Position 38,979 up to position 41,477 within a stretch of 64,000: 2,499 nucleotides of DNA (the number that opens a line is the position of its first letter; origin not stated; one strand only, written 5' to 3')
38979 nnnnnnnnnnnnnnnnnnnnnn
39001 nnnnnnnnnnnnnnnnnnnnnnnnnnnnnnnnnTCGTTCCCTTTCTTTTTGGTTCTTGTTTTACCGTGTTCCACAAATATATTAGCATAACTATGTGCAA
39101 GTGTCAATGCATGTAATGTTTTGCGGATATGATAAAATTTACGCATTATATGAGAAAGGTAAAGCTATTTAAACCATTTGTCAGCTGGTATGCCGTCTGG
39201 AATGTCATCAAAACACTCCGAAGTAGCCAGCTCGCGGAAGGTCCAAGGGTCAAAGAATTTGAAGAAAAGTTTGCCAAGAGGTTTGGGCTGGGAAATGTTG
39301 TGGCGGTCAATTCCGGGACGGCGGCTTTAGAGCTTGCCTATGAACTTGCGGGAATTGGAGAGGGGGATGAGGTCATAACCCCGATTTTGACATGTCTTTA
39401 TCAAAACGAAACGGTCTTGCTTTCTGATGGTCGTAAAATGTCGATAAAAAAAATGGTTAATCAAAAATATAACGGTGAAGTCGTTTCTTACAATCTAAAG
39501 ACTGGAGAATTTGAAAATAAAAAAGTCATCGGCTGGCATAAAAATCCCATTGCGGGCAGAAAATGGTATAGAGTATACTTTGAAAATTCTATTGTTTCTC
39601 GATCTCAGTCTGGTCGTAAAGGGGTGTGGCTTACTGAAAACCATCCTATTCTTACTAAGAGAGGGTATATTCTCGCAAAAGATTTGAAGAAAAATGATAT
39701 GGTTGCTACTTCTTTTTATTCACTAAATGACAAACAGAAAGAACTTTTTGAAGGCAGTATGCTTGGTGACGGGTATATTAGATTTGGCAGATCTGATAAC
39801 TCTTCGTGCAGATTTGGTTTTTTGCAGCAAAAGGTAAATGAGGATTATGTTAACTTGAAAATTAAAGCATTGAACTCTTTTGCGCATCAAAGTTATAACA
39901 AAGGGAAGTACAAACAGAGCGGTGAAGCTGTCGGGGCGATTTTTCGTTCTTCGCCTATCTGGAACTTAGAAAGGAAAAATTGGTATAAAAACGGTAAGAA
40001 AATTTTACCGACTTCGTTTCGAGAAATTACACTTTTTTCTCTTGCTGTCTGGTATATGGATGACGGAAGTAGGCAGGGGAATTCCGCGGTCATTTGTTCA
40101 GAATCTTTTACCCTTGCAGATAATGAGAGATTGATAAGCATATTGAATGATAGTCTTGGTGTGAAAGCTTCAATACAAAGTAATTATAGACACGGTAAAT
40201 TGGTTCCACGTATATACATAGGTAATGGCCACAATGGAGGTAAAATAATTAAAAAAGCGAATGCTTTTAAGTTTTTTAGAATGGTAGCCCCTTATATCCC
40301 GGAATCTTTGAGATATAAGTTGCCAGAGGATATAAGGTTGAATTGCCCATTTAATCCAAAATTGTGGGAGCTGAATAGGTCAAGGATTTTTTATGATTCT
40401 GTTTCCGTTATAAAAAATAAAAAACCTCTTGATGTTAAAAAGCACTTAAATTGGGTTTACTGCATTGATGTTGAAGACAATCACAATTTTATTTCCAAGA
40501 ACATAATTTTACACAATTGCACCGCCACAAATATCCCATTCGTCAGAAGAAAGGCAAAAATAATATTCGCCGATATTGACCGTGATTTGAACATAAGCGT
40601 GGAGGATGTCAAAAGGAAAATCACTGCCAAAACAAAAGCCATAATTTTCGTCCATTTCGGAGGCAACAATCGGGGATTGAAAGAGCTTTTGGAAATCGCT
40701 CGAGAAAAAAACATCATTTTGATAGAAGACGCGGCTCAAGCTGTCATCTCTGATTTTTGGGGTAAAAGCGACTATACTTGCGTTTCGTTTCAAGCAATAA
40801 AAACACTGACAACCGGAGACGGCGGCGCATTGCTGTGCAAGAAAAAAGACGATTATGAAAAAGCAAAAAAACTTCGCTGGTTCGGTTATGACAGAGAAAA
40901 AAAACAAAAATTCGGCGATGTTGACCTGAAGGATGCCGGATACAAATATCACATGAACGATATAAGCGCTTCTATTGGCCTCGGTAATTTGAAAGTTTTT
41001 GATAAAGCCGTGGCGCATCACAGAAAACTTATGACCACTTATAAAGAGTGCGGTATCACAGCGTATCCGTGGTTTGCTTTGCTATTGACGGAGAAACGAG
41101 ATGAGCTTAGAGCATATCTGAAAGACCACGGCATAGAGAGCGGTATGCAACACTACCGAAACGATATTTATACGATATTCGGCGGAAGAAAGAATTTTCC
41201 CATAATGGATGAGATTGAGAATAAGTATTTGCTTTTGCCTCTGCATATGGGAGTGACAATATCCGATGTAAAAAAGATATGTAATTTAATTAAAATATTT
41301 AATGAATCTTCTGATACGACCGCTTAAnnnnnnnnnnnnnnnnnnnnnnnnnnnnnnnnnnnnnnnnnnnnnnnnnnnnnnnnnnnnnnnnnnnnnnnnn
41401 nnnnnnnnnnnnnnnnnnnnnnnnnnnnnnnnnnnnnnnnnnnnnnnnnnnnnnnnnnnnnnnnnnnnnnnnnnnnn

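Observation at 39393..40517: Intein with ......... endonuclease splitting a DegT-family sugar aminotransferase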

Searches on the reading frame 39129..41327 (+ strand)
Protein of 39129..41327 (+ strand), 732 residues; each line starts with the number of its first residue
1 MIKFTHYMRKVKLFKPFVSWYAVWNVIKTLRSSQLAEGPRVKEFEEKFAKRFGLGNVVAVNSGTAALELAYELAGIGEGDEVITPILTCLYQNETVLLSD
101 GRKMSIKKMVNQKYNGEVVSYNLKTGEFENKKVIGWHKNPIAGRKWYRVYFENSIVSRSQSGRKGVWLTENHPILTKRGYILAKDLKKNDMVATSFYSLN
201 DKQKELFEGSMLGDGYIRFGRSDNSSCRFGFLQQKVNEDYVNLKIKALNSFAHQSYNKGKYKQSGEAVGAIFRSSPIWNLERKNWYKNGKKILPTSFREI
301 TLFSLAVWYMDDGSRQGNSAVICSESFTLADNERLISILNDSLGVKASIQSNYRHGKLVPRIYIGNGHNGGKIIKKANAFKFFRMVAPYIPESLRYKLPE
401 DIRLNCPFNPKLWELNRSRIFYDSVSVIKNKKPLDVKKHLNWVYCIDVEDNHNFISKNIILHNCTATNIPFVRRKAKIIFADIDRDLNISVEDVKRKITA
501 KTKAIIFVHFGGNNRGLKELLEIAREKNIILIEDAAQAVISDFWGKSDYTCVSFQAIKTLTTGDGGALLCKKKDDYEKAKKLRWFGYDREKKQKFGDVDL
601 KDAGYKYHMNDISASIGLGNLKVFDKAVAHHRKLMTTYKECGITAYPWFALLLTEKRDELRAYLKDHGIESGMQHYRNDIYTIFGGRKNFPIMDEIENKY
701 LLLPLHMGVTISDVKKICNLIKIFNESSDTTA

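Call 3: search_protein_families(library=pfam, proteins=[window:39129-41324:+], max_evalue=0.1)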
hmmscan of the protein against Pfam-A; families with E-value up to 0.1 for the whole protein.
window:39129-41324:+ (732 aa): 5 families
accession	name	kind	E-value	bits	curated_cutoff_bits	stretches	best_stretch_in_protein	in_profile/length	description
PF01041.23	DegT_DnrJ_EryC1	-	3.2e-64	217.9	19.8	2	465-721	75-359/360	DegT/DnrJ/EryC1/StrS aminotransferase family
PF03161.18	LAGLIDADG_2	-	3.3e-28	99.2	25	1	208-365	5-161/168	LAGLIDADG DNA endonuclease family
PF14890.11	Intein_splicing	-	1e-12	48.6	35.8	1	97-463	3-155/155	Intein splicing domain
PF00266.25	Aminotran_5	-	9.9e-07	28.5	21.5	1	473-621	111-264/371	Aminotransferase class-V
PF01212.27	Beta_elim_lyase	-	0.071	12.9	27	0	35-84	28-76/288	Beta-eliminating lyase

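Call 4: search_protein_families(library=ncbifam, proteins=[window:39129-41324:+], max_evalue=0.1)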
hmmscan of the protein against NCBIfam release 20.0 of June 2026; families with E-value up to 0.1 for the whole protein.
window:39129-41324:+ (732 aa): 23 families
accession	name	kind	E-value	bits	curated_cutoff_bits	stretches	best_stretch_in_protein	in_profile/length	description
TIGR03588.1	PseC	equivalog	2.2e-43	148.7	423.5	2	469-641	85-275/380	UDP-4-amino-4,6-dideoxy-N-acetyl-beta-L-altrosamine transaminase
NF008658.2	PRK11658.1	equivalog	5.9e-40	137.1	631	2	476-640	95-269/379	UDP-4-amino-4-deoxy-L-arabinose aminotransferase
NF008687.0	PRK11706.1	equivalog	1.7e-39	135.6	375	2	465-640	82-265/375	dTDP-4-amino-4,6-dideoxygalactose transaminase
TIGR04181.1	NHT_00031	hypoth_equivalog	1.1e-35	123.2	420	2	494-640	127-274/359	LegC family aminotransferase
TIGR02379.1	ECA_wecE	subfamily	2e-27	95.9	434.85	2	466-618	83-244/376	dTDP-4-amino-4,6-dideoxy-D-glucose transaminase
TIGR04427.1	PLP_DesI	equivalog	2.9e-25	89.2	650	2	478-640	114-275/390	dTDP-4-dehydro-6-deoxyglucose aminotransferase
NF011936.0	PRK15407.1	equivalog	3.3e-17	62.3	423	1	467-588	126-253/440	lipopolysaccharide biosynthesis protein RfbH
NF038162.1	RtcB_rel_intein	exception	3.5e-09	35.2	1150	1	87-196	93-191/961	intein-containing RtcB family protein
TIGR01443.1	intein_Cterm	domain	1.3e-06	28.4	15.6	1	442-464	1-24/24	intein C-terminal splicing region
NF005852.0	PRK07773.1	equivalog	7.3e-06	24.5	780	1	89-196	398-494/886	replicative DNA helicase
TIGR01977.1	am_tr_V_EF2568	hypoth_equivalog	1.3e-05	24.5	377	1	462-560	96-201/376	cysteine desulfurase family protein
NF011418.0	PRK14845.1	equivalog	1.3e-05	23.2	756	1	89-205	24-144/1049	translation initiation factor IF-2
TIGR01445.1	intein_Nterm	domain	1.5e-05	25.9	24.5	1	89-176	1-83/83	intein N-terminal splicing region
TIGR01979.1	sufS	subfamily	0.00013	21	475.1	1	473-541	131-202/403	SufS family cysteine desulfurase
TIGR03403.1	nifS_epsilon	equivalog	0.00052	18.9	587.7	1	447-539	87-181/382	NifS family cysteine desulfurase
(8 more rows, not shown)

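Call 31: search_protein_representatives(protein=window:39129-41324:+)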
Query: 732 residues. Proteins with E-value up to 0.001 (for the whole library): 33312; up to 1e-10: 12596; up to 1e-30: 673. The best 150 are listed.
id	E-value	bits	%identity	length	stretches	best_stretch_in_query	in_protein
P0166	1.1e-275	932.9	58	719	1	11-722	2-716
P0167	5.1e-191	653.0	49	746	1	10-722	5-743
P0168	5.3e-179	613.3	48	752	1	27-723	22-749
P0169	1.0e-131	456.9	41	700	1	28-705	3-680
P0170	5.6e-125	434.7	40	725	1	29-722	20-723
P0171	1.2e-119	417.1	73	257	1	472-726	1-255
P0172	1.2e-116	407.2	39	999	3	29-555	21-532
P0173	5.7e-116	404.9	39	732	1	24-725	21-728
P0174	8.2e-115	401.1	38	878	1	12-706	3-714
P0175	4.0e-114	398.8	60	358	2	464-718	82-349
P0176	8.5e-113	394.4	38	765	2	70-719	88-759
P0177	2.9e-112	392.6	37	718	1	8-724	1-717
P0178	1.1e-107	377.5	35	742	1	11-721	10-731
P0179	3.8e-107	375.7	37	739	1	11-719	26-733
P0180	1.4e-106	373.9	37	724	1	30-719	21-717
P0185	4.9e-85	302.7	38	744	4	88-465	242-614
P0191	6.6e-70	252.6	35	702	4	88-465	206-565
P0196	4.4e-66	240.0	38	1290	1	86-468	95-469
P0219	3.9e-56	207.1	34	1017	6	87-466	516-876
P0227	4.4e-53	197.0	36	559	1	88-466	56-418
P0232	2.0e-51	191.5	33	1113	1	88-470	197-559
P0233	2.6e-51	191.2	33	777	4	476-722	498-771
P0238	6.6e-51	189.8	44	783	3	553-722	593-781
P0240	1.3e-50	188.9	33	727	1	88-480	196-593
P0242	1.5e-50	188.7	30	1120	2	86-487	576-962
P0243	1.5e-50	188.6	36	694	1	88-466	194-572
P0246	2.5e-50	187.9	37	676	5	464-592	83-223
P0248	4.0e-50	187.2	38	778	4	475-626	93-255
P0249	7.2e-50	186.4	38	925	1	88-471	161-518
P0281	9.4e-47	176.1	34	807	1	85-465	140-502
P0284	1.2e-46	175.7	39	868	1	86-469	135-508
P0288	4.7e-46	173.8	39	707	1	92-470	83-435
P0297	2.7e-45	171.3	39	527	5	463-591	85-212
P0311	3.6e-44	167.6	33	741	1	81-465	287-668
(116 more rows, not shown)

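Call 37: list_cluster_members(proteins=[window:39129-41324:+, P0166, P0167, P0168, P0169, P0170, P0173, P0174, P0176, P0177])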
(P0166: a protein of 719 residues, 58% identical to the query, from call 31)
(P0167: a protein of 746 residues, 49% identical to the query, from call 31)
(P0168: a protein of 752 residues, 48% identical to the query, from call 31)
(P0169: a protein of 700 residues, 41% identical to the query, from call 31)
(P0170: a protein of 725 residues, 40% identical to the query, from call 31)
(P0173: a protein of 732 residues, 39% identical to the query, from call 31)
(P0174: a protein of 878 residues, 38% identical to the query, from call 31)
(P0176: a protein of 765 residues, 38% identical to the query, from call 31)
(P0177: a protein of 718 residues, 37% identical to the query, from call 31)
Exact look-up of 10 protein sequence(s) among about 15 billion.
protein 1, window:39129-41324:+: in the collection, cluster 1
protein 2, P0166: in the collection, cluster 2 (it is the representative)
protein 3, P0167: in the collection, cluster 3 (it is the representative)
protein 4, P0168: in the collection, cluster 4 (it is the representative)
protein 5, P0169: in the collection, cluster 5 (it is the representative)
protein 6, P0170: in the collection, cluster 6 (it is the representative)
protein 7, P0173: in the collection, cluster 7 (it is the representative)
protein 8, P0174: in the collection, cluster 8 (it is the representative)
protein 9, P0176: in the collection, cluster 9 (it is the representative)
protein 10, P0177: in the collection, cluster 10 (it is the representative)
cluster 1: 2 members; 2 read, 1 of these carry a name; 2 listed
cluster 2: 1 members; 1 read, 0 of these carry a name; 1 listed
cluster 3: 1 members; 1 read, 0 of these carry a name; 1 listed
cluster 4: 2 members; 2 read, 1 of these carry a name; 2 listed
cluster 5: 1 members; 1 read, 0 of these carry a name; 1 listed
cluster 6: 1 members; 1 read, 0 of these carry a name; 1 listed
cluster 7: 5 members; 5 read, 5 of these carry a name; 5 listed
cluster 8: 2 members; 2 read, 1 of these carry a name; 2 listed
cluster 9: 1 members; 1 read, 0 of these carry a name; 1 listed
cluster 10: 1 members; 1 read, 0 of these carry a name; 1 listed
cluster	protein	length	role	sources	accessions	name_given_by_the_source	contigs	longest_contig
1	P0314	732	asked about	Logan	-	-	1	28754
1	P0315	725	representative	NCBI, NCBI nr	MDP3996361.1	MAG: aminotransferase class V-fold PLP-dependent enzyme [bacterium] | aminotransferase class V-fold PLP-dependent enzyme [bacterium]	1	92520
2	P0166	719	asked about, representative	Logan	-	-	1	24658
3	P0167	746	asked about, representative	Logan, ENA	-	-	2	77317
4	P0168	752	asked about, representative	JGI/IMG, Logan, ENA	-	dTDP-4-amino-4,6-dideoxygalactose transaminase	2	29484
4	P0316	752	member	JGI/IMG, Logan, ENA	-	-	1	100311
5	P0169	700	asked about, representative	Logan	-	-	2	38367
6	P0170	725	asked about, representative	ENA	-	-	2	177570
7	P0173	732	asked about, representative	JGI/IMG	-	dTDP-4-amino-4,6-dideoxygalactose transaminase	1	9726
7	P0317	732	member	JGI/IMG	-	dTDP-4-amino-4,6-dideoxygalactose transaminase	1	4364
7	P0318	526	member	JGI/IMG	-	dTDP-4-amino-4,6-dideoxygalactose transaminase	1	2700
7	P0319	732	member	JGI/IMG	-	dTDP-4-amino-4,6-dideoxygalactose transaminase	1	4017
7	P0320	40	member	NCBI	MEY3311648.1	MAG: hypothetical protein RL348_981, partial [Bacteroidota bacterium]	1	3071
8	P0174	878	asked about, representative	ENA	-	-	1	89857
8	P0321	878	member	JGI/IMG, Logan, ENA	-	dTDP-4-amino-4,6-dideoxygalactose transaminase/GNAT superfamily N-acetyltransferase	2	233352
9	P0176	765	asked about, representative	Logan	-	-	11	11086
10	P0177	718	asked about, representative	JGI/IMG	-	-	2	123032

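Call 38: search_protein_families(library=pfam, proteins=[P0196, P0227, P0232, P0240, P0242, P0243, P0249, P0281, P0284, P0288], max_evalue=0.00001)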
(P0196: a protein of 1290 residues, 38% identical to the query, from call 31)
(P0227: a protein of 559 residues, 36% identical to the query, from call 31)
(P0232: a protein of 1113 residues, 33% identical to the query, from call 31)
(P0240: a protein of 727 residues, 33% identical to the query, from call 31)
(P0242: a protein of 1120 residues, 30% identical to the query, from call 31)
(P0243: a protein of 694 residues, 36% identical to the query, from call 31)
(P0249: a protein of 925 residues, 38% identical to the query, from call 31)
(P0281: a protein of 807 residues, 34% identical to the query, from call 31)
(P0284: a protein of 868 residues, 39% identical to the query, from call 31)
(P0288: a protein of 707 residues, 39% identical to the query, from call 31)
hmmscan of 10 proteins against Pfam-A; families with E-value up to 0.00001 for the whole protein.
P0196 (1290 aa): 2 families
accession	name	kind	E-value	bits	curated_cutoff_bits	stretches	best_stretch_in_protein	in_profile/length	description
PF03161.18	LAGLIDADG_2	-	7.9e-31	107.7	25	1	216-378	4-164/168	LAGLIDADG DNA endonuclease family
PF14890.11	Intein_splicing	-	7.6e-12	45.7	35.8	1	105-463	1-154/155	Intein splicing domain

P0227 (559 aa): 6 families
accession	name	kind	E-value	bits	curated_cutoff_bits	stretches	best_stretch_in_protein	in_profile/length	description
PF03161.18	LAGLIDADG_2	-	4.1e-29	102.1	25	1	172-339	2-168/168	LAGLIDADG DNA endonuclease family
PF08241.18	Methyltransf_11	-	5.2e-12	46.7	21.2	1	422-497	11-95/95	Methyltransferase domain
PF14890.11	Intein_splicing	-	6.4e-11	42.7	35.8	1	66-415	3-155/155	Intein splicing domain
PF13489.12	Methyltransf_23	-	7.5e-08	32.7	27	1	421-499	36-118/164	Methyltransferase domain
PF13649.12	Methyltransf_25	-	1.9e-07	32.1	27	1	443-493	46-97/97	Methyltransferase domain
PF08242.18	Methyltransf_12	-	2.7e-06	28.4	30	1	423-495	12-98/98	Methyltransferase domain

P0232 (1113 aa): 2 families
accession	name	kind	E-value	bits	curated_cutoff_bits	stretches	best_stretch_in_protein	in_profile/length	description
PF03161.18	LAGLIDADG_2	-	4.3e-28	98.8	25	1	311-477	1-168/168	LAGLIDADG DNA endonuclease family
PF14890.11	Intein_splicing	-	3.9e-11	43.4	35.8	1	207-552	3-155/155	Intein splicing domain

P0240 (727 aa): 5 families
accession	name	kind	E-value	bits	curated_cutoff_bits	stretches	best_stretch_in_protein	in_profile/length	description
PF00154.27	RecA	-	6.4e-91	304.9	27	2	18-198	1-181/262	recA bacterial DNA recombination protein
PF03161.18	LAGLIDADG_2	-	4.1e-23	82.6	25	1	312-457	2-142/168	LAGLIDADG DNA endonuclease family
PF21096.2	RecA_C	-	1.1e-12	48.4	27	1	663-716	2-55/57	RecA C-terminal domain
PF06745.19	ATPase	-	7.2e-07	29.3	26.6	1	51-124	2-77/231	KaiC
PF08423.17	Rad51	-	3e-06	27.1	22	0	49-120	7-87/244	Rad51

P0242 (1120 aa): 6 families
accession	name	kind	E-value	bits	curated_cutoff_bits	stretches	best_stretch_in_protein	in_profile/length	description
PF03161.18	LAGLIDADG_2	-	1.9e-60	204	25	2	690-863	2-168/168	LAGLIDADG DNA endonuclease family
PF14890.11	Intein_splicing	-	4.2e-29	101.8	35.8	2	609-939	25-155/155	Intein splicing domain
PF21189.3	PHA02142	-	3.6e-19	69.4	27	1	9-93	1-92/92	PHA02142 OB-fold domain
PF09414.15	RNA_ligase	-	8.7e-14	52.5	27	1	938-1109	10-162/171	RNA ligase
PF07591.16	PT-HINT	-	3.8e-09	37.3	27.7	0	199-290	3-88/137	Pretoxin HINT domain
PF14528.11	LAGLIDADG_3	-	1.7e-06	28.6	22.5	0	798-867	14-81/82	LAGLIDADG-like domain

P0243 (694 aa): 4 families
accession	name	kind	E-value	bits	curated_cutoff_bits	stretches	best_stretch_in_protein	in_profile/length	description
PF03161.18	LAGLIDADG_2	-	1.9e-23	83.7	25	1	316-471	2-162/168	LAGLIDADG DNA endonuclease family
PF05496.18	RuvB_N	-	7.3e-15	55.5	27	1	11-159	3-153/159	Holliday junction DNA helicase RuvB P-loop domain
PF00004.35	AAA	-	3.8e-09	37.5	21.2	1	43-159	2-123/131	ATPase family associated with various cellular activities (AAA)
PF05491.19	RuvB_C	-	3.8e-06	27.2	24.7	0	613-687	2-69/72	RuvB C-terminal winged helix domain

P0249 (925 aa): 2 families
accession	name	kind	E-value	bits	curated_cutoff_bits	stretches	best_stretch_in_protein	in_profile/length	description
PF03161.18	LAGLIDADG_2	-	1.4e-25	90.6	25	1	275-426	2-156/168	LAGLIDADG DNA endonuclease family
PF14890.11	Intein_splicing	-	6.4e-12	46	35.8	1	174-510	7-155/155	Intein splicing domain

P0281 (807 aa): 3 families
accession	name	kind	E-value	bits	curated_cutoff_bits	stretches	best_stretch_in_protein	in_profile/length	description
PF03161.18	LAGLIDADG_2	-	1.3e-25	90.7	25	1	259-420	2-168/168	LAGLIDADG DNA endonuclease family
PF04860.17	Phage_portal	-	6e-19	68.8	39.1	1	504-767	71-321/321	Phage portal protein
PF14890.11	Intein_splicing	-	3.9e-10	40.2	35.8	1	153-500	3-155/155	Intein splicing domain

P0284 (868 aa): 1 family
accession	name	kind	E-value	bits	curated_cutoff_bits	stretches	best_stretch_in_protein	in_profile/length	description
PF03161.18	LAGLIDADG_2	-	9.6e-26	91.2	25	1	255-421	2-165/168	LAGLIDADG DNA endonuclease family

P0288 (707 aa): 4 families
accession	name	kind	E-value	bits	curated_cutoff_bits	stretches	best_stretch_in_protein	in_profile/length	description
PF03161.18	LAGLIDADG_2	-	5.2e-17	62.7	25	1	193-355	2-168/168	LAGLIDADG DNA endonuclease family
PF14890.11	Intein_splicing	-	7e-15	55.6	35.8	1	95-428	10-155/155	Intein splicing domain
PF00145.23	DNA_methylase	-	3.4e-14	53.4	22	1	428-676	70-320/324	C-5 cytosine-specific DNA methylase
PF07591.16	PT-HINT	-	2.8e-06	28.1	27.7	0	88-180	2-87/137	Pretoxin HINT domain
